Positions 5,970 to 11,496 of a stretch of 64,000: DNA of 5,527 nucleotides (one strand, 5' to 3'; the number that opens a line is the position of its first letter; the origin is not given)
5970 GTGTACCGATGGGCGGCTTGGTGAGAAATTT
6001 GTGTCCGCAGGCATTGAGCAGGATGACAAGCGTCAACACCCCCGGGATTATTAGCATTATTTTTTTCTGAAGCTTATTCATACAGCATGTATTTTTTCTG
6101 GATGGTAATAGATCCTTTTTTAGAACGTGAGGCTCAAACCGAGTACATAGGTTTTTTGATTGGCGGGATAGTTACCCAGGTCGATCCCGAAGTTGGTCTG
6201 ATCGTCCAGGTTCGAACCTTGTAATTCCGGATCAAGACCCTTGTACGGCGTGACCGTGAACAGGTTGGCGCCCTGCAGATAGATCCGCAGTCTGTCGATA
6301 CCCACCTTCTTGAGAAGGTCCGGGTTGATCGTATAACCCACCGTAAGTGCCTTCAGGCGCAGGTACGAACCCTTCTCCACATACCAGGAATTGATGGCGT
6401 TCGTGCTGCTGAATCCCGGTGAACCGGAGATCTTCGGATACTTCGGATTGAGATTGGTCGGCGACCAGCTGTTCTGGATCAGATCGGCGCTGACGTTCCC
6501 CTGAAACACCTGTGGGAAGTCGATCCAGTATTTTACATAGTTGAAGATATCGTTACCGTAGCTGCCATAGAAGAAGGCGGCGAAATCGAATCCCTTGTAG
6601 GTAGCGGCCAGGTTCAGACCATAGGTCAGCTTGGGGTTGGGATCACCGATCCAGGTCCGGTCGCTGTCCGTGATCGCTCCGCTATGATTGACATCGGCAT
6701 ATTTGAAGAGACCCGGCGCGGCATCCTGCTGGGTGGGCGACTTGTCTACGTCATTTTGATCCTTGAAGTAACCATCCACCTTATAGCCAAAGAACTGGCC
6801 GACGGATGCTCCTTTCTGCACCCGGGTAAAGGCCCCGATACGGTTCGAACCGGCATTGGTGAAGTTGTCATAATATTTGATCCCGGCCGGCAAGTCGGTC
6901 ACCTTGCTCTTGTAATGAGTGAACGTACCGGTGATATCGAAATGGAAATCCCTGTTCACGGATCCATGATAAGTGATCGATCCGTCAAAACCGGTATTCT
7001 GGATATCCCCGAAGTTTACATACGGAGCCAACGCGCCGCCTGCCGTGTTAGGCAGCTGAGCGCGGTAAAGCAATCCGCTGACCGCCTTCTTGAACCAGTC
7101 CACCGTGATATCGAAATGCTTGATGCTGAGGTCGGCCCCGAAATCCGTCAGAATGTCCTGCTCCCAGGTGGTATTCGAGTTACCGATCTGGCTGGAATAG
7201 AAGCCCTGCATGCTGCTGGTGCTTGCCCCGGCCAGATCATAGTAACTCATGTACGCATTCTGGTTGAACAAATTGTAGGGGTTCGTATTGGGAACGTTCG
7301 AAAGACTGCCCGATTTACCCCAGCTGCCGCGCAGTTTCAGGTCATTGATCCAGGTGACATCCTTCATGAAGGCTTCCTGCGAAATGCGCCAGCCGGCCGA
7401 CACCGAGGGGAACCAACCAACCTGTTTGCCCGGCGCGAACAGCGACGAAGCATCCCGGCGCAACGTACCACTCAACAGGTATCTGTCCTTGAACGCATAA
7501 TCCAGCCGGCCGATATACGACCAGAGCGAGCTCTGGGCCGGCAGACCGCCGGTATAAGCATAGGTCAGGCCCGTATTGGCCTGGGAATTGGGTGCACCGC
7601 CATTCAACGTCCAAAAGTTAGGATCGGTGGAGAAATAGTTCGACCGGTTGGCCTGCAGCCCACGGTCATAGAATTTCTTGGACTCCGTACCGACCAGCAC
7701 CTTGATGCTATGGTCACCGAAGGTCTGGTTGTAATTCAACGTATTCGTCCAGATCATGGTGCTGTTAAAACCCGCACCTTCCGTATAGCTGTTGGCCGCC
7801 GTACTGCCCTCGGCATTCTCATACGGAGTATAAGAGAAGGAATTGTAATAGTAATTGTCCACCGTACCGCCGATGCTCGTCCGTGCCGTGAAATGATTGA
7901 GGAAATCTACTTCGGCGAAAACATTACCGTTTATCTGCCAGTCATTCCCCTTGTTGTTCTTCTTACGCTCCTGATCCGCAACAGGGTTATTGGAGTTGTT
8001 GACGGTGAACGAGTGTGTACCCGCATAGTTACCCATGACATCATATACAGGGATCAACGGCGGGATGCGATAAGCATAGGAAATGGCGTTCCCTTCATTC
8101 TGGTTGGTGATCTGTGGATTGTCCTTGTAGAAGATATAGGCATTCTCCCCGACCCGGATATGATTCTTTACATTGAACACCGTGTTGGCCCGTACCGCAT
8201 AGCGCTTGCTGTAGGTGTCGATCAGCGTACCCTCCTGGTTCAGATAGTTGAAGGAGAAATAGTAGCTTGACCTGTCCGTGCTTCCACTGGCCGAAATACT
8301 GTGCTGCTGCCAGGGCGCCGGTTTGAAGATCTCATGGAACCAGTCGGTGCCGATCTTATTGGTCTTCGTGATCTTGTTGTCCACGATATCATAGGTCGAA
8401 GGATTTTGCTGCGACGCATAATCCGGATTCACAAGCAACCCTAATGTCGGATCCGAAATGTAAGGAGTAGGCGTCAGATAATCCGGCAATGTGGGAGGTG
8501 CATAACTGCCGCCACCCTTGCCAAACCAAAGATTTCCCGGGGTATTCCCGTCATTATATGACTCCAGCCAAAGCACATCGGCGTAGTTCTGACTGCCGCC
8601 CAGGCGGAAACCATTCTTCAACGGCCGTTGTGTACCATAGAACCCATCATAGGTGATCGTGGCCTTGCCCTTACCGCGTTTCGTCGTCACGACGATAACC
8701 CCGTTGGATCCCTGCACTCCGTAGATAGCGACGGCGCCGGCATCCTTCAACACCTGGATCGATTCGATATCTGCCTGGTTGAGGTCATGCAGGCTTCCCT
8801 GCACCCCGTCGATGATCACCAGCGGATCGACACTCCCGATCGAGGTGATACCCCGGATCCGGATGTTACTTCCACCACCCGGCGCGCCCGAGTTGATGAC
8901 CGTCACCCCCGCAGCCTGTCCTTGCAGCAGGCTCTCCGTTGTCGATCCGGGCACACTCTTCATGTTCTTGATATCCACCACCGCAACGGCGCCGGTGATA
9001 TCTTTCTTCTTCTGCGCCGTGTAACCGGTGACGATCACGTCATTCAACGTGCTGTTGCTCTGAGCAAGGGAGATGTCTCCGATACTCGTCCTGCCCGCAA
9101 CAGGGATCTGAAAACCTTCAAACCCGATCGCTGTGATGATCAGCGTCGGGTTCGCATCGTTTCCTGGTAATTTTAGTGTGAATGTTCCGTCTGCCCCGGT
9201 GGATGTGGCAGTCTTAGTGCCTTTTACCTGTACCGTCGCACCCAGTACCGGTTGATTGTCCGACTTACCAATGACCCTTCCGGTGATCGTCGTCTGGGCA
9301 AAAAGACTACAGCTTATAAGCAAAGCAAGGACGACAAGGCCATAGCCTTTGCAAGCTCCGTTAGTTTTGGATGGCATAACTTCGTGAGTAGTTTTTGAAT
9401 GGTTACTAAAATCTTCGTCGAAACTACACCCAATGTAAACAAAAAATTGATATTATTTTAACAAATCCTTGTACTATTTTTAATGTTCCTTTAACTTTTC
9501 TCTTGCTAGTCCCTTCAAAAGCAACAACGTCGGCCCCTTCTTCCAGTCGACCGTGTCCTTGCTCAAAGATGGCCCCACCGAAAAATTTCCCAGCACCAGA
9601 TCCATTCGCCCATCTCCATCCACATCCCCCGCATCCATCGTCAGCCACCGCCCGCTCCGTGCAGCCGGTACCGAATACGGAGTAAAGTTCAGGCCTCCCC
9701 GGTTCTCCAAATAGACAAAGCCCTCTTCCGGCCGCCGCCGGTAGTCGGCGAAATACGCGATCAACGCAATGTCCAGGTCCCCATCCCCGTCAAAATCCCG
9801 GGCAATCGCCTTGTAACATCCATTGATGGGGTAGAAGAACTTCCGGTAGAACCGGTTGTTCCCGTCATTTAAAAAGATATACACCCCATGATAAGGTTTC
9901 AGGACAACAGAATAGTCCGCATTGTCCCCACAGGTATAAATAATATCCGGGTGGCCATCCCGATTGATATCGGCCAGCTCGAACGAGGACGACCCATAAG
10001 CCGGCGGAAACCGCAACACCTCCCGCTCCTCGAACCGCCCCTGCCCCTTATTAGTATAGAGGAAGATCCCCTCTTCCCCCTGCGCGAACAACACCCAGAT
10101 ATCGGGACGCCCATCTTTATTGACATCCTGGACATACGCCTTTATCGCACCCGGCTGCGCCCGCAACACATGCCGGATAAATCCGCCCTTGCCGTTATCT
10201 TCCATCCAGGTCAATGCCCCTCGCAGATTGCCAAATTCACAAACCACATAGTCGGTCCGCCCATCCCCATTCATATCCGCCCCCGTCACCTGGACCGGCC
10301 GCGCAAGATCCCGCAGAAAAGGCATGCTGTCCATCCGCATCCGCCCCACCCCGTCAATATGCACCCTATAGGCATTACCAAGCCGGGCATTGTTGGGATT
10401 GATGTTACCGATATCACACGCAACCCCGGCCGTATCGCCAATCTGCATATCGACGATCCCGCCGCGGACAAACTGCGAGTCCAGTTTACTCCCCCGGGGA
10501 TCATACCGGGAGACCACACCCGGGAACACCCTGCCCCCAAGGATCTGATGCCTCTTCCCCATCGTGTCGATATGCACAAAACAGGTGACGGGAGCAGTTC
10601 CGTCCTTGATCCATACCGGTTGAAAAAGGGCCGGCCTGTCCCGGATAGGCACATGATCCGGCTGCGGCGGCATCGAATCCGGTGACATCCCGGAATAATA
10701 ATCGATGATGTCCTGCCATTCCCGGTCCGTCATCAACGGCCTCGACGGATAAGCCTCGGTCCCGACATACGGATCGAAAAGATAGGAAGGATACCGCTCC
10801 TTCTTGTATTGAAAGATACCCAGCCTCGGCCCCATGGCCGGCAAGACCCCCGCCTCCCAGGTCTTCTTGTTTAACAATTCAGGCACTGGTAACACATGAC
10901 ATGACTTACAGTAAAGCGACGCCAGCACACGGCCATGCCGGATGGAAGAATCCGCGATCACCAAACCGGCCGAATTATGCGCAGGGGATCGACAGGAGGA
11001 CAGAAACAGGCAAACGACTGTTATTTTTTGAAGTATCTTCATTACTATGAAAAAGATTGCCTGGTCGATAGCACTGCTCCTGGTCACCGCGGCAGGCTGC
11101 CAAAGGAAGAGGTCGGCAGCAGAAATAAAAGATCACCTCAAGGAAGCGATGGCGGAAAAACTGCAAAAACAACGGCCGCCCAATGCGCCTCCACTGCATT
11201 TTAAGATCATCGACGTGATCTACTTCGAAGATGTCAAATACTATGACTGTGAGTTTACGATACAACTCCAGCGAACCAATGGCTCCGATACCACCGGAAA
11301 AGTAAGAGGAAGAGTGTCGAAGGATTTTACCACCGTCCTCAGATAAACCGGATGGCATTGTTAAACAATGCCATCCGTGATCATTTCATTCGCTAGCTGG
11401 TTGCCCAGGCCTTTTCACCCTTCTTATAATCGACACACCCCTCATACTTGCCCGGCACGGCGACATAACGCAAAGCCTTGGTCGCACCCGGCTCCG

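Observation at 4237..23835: Hydrolase-free PUL: SusC/SusD next to a full oxidative (3-keto) glycoside-cleavage gene set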

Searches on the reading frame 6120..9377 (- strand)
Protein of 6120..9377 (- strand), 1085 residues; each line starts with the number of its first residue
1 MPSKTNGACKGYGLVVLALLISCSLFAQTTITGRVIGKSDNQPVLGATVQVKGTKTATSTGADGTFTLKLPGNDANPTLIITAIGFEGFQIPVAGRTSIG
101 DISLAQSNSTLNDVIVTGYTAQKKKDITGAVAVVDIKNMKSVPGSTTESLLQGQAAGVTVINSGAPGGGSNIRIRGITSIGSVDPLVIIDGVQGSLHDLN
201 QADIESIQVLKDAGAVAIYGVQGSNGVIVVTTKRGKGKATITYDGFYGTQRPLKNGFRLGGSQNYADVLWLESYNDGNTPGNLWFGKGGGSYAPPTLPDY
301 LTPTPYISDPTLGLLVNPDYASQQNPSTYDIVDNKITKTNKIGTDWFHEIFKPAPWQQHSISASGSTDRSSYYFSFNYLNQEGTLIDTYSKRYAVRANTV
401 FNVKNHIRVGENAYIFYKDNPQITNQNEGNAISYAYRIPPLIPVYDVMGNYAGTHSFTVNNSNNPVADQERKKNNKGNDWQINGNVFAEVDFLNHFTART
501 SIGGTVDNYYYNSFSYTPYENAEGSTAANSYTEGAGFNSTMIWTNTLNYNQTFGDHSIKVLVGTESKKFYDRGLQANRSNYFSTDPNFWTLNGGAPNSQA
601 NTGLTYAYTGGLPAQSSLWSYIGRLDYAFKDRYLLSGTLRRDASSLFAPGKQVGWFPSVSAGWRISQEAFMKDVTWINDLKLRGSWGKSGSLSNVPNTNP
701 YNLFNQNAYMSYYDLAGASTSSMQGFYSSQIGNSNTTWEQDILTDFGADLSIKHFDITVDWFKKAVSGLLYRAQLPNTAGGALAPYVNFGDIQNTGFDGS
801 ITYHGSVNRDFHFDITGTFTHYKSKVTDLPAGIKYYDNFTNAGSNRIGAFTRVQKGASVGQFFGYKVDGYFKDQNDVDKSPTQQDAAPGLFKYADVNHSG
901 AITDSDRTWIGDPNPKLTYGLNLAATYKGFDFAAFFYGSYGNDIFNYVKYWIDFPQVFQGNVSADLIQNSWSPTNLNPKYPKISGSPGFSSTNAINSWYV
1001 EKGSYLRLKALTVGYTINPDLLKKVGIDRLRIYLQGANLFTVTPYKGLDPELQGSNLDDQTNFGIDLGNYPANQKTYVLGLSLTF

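Call 3: search_protein_families(library=pfam, proteins=[window:6120-9377:-])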
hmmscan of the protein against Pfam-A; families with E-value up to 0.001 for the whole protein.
window:6120-9377:- (1085 aa): 3 families
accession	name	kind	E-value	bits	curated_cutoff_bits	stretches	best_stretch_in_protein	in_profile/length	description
PF07715.20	Plug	-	1.5e-14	54.8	23.9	1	123-227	1-107/107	TonB-dependent Receptor Plug Domain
PF13715.12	CarbopepD_reg_2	-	2.2e-13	50.5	32.2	1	31-116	1-88/88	CarboxypepD_reg-like domain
PF13620.12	CarboxypepD_reg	-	6e-09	36.6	32.3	1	30-92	1-65/82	Carboxypeptidase regulatory-like domain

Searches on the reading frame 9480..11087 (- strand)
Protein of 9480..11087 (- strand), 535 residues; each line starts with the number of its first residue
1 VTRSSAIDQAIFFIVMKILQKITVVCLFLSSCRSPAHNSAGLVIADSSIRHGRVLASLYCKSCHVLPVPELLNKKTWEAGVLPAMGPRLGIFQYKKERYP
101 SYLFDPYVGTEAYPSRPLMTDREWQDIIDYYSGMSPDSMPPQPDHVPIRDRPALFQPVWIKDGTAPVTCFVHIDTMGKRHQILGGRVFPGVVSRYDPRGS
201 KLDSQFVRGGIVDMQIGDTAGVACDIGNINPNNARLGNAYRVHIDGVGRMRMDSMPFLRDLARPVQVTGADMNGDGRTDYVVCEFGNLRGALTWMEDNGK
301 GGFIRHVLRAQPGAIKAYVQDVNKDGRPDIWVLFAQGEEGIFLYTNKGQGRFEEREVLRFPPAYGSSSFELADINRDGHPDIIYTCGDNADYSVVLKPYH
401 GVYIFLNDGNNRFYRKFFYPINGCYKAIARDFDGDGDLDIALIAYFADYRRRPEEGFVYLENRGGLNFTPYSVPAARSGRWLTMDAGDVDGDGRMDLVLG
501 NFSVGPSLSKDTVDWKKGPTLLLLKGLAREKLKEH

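Call 3: search_protein_families(library=pfam, proteins=[window:9480-11087:-])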
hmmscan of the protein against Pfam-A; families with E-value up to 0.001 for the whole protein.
window:9480-11087:- (535 aa): 2 families
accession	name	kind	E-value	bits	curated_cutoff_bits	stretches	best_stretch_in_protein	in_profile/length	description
PF13517.12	FG-GAP_3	-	6.2e-35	120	26.9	4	321-383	1-60/61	FG-GAP-like repeat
PF01839.29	FG-GAP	-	1.1e-17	64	22.1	1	429-460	8-36/37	FG-GAP repeat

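Call 92: search_protein_families(library=pfam, proteins=[window:9480-11042:-], max_evalue=1)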
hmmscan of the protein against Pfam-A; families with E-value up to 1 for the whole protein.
window:9480-11042:- (520 aa): 7 families
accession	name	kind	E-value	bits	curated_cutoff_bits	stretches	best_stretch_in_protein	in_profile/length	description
PF13517.12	FG-GAP_3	-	5.3e-35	120.3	26.9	4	306-368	1-60/61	FG-GAP-like repeat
PF01839.29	FG-GAP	-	8.9e-18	64.2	22.1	4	414-445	8-36/37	FG-GAP repeat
PF21955.1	CarG-like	-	0.0031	18.1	28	0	355-398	6-46/144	Carbapenem resistance protein CarG-like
PF16743.10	PliI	-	0.0057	16.8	27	0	288-329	47-89/123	Periplasmic lysozyme inhibitor of I-type lysozyme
PF12256.14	TcdB_toxin_midN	-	0.0072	16.1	24.8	0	450-485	9-46/181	Insecticide toxin TcdB middle/N-terminal region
PF00404.24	Dockerin_1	-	0.025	15.2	22.9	0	250-264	31-45/57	Dockerin type I domain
PF14779.12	BBS1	-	0.4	10.5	27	0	351-388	16-53/254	Ciliary BBSome complex subunit 1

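Call 98: find_related_loci(query=window:9480-11042:-, collection=metagenome_contigs, flank=10000)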
Query window:9480-11042:- (520 aa) in metagenome_contigs; peptide patterns used: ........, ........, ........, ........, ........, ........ (x = any residue, [..] = any of these).
143 stretches matched a pattern; 6 encode a relative of the query (tblastn E <= 1e-3); 6 distinct loci.
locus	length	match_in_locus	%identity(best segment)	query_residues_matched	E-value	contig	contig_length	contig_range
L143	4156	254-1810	55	7-515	0e+0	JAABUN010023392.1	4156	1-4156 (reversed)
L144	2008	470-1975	56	14-514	0e+0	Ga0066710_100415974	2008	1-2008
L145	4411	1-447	87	357-505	2e-83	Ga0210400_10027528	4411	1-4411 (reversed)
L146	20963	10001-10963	26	256-486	9e-7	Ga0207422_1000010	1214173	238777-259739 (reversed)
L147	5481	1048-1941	29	256-485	1e-5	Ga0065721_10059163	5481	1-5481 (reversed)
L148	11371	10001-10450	29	256-400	5e-5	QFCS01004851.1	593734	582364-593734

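Call 107: find_homologous_proteins(query=window:9480-11042:-, max_evalue=1e-10)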
Query window:9480-11042:- (520 aa): 4241 proteins with E <= 1e-10 among 8000 candidates; the best 120 are listed.
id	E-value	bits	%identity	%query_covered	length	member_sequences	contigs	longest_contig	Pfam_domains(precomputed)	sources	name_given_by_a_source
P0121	0.0e+0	1107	100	90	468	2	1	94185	PF01839.30,PF13517.13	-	-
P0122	3.1e-288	975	80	97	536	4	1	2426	PF01839.30,PF13517.13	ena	-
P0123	1.7e-287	973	78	99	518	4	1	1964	PF01839.30,PF13517.13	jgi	jgi:hypothetical protein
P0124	1.6e-247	841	78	86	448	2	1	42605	PF01839.30,PF13517.13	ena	-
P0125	6.4e-244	829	78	86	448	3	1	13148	PF01839.30,PF12256.15,PF13517.13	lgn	-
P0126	5.9e-240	816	68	98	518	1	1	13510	PF01839.30,PF13517.13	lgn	-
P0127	2.4e-238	810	64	99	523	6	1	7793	PF01839.30,PF13517.13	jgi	jgi:hypothetical protein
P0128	1.3e-232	792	65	98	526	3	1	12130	PF01839.30,PF13517.13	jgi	jgi:hypothetical protein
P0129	5.0e-232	790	65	98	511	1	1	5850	PF01839.30,PF13517.13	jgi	jgi:hypothetical protein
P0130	1.9e-231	788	64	98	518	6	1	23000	PF01839.30,PF13517.13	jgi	jgi:hypothetical protein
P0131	1.3e-230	785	63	100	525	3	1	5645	PF01839.30,PF13517.13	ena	-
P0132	1.2e-229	782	64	99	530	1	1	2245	PF01839.30,PF13517.13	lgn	-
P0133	2.6e-229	781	64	100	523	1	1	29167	PF01839.30,PF13517.13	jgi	jgi:VCBS repeat protein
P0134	6.9e-229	779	62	99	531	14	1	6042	PF01839.30,PF13517.13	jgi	-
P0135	7.3e-229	779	63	100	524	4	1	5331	PF01839.30,PF13517.13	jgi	jgi:FG-GAP-like repeat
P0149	7.3e-223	759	62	97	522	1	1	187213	PF01839.30,PF13517.13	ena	-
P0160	2.2e-214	731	62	98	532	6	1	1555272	PF01839.30,PF13517.13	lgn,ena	-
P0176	1.0e-193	663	55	98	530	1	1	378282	PF01839.30,PF13517.13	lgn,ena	-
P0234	9.6e-188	643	54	98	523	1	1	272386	PF01839.30,PF13517.13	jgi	-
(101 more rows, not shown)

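Call 108: find_encoding_contigs(protein=P0160, flank=9000, max_places=1)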
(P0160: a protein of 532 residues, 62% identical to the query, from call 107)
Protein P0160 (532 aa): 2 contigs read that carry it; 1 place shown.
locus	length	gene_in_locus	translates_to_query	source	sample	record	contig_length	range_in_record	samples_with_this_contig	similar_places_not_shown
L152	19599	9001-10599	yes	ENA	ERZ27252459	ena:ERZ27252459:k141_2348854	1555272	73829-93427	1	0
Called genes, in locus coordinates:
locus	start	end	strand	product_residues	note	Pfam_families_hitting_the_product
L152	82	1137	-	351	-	PF01261:AP_endonuc_2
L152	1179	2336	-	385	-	PF01408:GFO_IDH_MocA, PF22725:GFO_IDH_MocA_C3, PF02894:GFO_IDH_MocA_C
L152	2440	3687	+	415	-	PF07690:MFS_1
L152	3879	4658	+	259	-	PF01261:AP_endonuc_2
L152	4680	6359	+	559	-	PF00732:GMC_oxred_N, PF05199:GMC_oxred_C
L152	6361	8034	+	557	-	PF00732:GMC_oxred_N, PF05199:GMC_oxred_C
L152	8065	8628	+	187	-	PF13618:Gluconate_2-dh3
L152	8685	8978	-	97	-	-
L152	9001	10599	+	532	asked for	PF01839:FG-GAP (faint), PF13517:FG-GAP_3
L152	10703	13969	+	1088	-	PF13620:CarboxypepD_reg, PF13715:CarbopepD_reg_2, PF07715:Plug, PF00593:TonB_dep_Rec_b-barrel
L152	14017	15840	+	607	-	PF14322:SusD-like_3, PF07980:SusD_RagB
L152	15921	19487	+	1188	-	PF01839:FG-GAP (faint), PF13517:FG-GAP_3, PF07593:UnbV_ASPIC, PF13517:FG-GAP_3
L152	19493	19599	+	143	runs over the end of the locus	PF00892:EamA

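Call 109: find_encoding_contigs(protein=P0176, flank=9000, max_places=1)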
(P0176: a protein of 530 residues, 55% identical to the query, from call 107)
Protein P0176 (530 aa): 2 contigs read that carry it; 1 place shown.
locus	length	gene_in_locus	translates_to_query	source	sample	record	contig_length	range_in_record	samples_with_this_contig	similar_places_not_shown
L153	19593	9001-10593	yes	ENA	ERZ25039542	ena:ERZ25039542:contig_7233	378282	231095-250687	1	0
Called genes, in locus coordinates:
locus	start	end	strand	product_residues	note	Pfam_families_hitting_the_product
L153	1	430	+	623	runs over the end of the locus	PF14322:SusD-like_3, PF07980:SusD_RagB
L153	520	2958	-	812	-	PF02837:Glyco_hydro_2_N, PF13364:BetaGal_ABD2 (weak), PF00703:Glyco_hydro_2, PF02836:Glyco_hydro_2_C, PF16355:DUF4982, PF18565:Glyco_hydro2_C5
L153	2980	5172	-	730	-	-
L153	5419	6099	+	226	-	PF13517:FG-GAP_3, PF01839:FG-GAP (faint)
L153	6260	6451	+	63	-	-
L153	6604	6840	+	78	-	-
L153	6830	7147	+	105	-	-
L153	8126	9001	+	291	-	PF13517:FG-GAP_3 (faint)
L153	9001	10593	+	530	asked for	PF01839:FG-GAP (faint), PF13517:FG-GAP_3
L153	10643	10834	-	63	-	-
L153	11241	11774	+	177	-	PF02674:Colicin_V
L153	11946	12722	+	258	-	PF00561:Abhydrolase_1, PF12697:Abhydrolase_6, PF12146:Hydrolase_4 (weak), PF00561:Abhydrolase_1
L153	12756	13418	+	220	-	PF00571:CBS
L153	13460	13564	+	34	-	-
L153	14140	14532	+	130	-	-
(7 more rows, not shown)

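Call 110: find_encoding_contigs(protein=P0234, flank=9000, max_places=1)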
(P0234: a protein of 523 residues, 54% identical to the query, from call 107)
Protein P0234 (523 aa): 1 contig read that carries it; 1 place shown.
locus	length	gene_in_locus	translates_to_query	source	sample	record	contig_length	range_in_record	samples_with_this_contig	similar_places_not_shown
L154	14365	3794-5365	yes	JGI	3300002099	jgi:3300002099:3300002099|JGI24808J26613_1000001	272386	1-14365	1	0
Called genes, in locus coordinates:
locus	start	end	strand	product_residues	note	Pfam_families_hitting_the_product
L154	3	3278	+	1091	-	?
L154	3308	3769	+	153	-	PF07610:DUF1573, PF22544:HYDIN_VesB_CFA65-like_Ig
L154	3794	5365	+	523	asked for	PF01839:FG-GAP (faint), PF13517:FG-GAP_3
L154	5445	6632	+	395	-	PF03160:Calx-beta, PF03935:SKN1_KRE6_Sbg1, PF00722:Glyco_hydro_16, PF26113:GH16_XgeA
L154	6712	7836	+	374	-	PF22058:X25_BaPul_like (weak), PF00756:Esterase, PF12146:Hydrolase_4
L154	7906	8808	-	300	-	PF23023:Anti-Pycsar_Apyc1, PF00753:Lactamase_B, PF13691:Lactamase_B_4 (faint), PF12706:Lactamase_B_2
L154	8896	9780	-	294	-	PF03881:Fructosamin_kin, PF01636:APH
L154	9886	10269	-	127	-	PF01740:STAS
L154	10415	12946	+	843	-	PF02861:Clp_N, PF00004:AAA, PF17871:AAA_lid_9, PF00158:Sigma54_activat, PF00004:AAA, PF07724:AAA_2, PF07728:AAA_5, PF10431:ClpB_D2-small, +7 more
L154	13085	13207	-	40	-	-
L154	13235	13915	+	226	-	PF02224:Cytidylate_kin, PF13189:Cytidylate_kin2, PF13238:AAA_18 (weak)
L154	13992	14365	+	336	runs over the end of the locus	PF07885:Ion_trans_2 (weak), PF02254:TrkA_N, PF22614:Slo-like_RCK (faint), PF02080:TrkA_C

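Call 111: find_encoding_contigs(protein=P0149, flank=9000, max_places=1)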
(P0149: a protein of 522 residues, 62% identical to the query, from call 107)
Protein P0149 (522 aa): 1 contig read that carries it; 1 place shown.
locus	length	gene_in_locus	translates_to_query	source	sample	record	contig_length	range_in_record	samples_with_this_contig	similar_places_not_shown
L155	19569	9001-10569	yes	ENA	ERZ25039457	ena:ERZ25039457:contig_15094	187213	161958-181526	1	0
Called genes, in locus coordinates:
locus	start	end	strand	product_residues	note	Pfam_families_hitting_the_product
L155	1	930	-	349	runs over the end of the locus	PF01261:AP_endonuc_2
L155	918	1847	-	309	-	PF22725:GFO_IDH_MocA_C3, PF02894:GFO_IDH_MocA_C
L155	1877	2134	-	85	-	-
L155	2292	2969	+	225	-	PF07690:MFS_1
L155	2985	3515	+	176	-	-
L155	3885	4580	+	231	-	PF01261:AP_endonuc_2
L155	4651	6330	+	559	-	PF00732:GMC_oxred_N, PF05199:GMC_oxred_C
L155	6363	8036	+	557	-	PF00732:GMC_oxred_N, PF05199:GMC_oxred_C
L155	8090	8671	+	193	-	PF13618:Gluconate_2-dh3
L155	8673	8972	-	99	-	-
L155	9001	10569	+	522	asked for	PF01839:FG-GAP (faint), PF13517:FG-GAP_3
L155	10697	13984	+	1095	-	PF13715:CarbopepD_reg_2, PF07715:Plug, PF00593:TonB_dep_Rec_b-barrel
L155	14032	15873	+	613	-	PF14322:SusD-like_3, PF07980:SusD_RagB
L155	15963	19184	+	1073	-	PF01839:FG-GAP (faint), PF13517:FG-GAP_3, PF07593:UnbV_ASPIC, PF13517:FG-GAP_3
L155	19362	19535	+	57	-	-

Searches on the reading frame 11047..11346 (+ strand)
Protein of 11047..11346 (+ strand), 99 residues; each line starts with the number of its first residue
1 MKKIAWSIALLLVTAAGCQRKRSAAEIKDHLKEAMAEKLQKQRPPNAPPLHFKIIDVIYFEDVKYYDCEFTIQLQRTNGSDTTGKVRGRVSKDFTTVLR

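Call 92: search_protein_families(library=pfam, proteins=[window:11047-11346:+], max_evalue=1)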
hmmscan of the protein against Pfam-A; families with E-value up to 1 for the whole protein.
window:11047-11346:+ (99 aa): 2 families
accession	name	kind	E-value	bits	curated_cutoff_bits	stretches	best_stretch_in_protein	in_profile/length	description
PF04738.18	Lant_dehydr_N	-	0.023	13.3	28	1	30-90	378-440/649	Lantibiotic dehydratase, N terminus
PF19499.4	DUF6034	-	0.036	13.4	27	1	1-41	1-41/481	Family of unknown function (DUF6034)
